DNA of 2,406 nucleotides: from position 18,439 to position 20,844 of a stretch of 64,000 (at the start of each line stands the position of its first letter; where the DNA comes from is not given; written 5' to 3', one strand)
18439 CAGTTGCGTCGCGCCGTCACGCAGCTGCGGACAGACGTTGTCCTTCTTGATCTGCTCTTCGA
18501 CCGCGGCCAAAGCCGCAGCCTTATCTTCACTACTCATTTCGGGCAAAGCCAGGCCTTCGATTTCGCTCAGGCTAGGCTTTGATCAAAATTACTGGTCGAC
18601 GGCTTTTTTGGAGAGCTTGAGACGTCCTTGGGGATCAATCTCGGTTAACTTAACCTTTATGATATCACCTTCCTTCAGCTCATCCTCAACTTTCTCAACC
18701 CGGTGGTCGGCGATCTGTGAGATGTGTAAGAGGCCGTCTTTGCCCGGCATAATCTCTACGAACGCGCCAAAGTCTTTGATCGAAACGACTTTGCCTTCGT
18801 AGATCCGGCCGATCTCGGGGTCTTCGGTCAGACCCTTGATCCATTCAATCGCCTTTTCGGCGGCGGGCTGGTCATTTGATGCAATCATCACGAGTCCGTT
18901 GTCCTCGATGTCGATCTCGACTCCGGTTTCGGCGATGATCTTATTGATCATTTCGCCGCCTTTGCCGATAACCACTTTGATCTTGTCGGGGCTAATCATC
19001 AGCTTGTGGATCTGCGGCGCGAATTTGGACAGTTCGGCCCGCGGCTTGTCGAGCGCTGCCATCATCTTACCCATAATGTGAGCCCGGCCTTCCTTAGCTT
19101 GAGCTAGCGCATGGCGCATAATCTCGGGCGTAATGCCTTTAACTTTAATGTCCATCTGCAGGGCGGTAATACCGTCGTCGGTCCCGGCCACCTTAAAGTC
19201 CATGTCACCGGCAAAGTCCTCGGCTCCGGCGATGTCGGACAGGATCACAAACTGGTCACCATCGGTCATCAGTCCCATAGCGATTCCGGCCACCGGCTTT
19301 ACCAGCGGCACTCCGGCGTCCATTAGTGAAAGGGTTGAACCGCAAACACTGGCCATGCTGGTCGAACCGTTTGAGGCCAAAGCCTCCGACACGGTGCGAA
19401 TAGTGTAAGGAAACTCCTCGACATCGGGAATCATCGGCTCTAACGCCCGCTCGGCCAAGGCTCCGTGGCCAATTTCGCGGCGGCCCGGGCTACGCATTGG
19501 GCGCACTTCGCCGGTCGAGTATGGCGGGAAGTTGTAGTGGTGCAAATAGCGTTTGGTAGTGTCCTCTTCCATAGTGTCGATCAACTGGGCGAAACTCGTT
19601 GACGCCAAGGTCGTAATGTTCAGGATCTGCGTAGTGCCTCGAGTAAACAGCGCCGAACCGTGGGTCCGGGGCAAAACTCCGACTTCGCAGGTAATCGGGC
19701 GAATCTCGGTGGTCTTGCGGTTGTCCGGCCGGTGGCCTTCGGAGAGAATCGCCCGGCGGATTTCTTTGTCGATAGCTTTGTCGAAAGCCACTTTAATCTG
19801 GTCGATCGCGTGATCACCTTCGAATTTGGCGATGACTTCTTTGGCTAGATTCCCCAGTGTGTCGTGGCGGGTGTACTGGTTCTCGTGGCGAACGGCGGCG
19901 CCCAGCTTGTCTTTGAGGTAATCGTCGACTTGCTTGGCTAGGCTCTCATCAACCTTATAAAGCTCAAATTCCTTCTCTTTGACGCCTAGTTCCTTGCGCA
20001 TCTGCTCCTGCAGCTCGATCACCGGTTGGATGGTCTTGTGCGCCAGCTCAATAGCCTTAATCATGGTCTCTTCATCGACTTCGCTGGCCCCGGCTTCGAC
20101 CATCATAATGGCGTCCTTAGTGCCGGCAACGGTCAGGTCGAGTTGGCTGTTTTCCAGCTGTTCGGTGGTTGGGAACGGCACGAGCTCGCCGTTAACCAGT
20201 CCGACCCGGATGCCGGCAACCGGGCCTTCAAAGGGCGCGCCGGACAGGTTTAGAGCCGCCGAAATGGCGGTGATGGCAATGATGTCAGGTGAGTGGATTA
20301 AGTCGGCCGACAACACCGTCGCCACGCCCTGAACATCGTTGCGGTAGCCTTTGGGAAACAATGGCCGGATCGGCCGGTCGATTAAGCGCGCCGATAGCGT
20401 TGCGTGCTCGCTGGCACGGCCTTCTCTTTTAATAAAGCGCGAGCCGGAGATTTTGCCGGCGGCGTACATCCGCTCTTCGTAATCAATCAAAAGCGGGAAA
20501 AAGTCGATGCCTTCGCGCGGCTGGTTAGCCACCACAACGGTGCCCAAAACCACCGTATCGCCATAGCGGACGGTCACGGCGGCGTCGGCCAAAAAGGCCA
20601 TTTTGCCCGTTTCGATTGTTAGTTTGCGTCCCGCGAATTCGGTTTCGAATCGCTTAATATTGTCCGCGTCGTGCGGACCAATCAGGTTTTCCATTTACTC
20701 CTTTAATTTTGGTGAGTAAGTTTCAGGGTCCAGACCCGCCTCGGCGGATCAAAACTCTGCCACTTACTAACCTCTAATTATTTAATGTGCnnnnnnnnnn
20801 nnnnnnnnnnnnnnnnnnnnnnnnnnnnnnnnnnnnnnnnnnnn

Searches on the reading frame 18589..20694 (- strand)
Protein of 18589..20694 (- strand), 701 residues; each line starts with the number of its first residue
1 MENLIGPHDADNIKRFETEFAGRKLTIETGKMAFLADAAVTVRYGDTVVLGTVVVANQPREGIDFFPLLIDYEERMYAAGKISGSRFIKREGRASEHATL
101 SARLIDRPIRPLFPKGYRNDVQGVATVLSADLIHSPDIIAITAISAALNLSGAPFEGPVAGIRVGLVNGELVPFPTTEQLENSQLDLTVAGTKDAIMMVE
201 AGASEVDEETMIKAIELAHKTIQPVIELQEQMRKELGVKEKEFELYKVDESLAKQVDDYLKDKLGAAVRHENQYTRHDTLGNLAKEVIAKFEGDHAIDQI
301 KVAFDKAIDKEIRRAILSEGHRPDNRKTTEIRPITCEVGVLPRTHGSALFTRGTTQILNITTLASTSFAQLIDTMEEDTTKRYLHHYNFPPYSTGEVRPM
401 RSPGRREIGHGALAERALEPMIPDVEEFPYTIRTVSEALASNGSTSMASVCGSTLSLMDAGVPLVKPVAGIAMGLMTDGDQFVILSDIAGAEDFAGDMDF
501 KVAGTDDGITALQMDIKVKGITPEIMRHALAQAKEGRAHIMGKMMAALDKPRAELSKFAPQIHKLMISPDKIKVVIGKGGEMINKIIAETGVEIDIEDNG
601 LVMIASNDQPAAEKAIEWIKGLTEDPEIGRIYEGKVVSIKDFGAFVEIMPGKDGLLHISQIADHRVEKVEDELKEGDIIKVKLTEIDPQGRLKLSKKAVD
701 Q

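Call 29: search_protein_families(library=pfam, proteins=[window:18589-20694:-], max_evalue=0.001)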
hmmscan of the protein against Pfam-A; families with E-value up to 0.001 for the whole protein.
window:18589-20694:- (701 aa): 5 families
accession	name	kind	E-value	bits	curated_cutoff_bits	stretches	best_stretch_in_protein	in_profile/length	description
PF01138.27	RNase_PH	-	1.1e-53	181.5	25.5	2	330-463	1-130/130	3' exoribonuclease family, domain 1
PF03725.20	RNase_PH_C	-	4.2e-22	78.3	20.8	2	157-220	1-66/67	3' exoribonuclease family, domain 2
PF00575.29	S1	-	3.8e-19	69.3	22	1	626-697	2-74/74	S1 RNA binding domain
PF00013.35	KH_1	-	1.1e-09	38.4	21.5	1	564-620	3-65/66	KH domain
PF03726.19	PNPase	-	1.1e-06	29.4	24.6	1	252-327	2-81/81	Polyribonucleotide nucleotidyltransferase, RNA binding domain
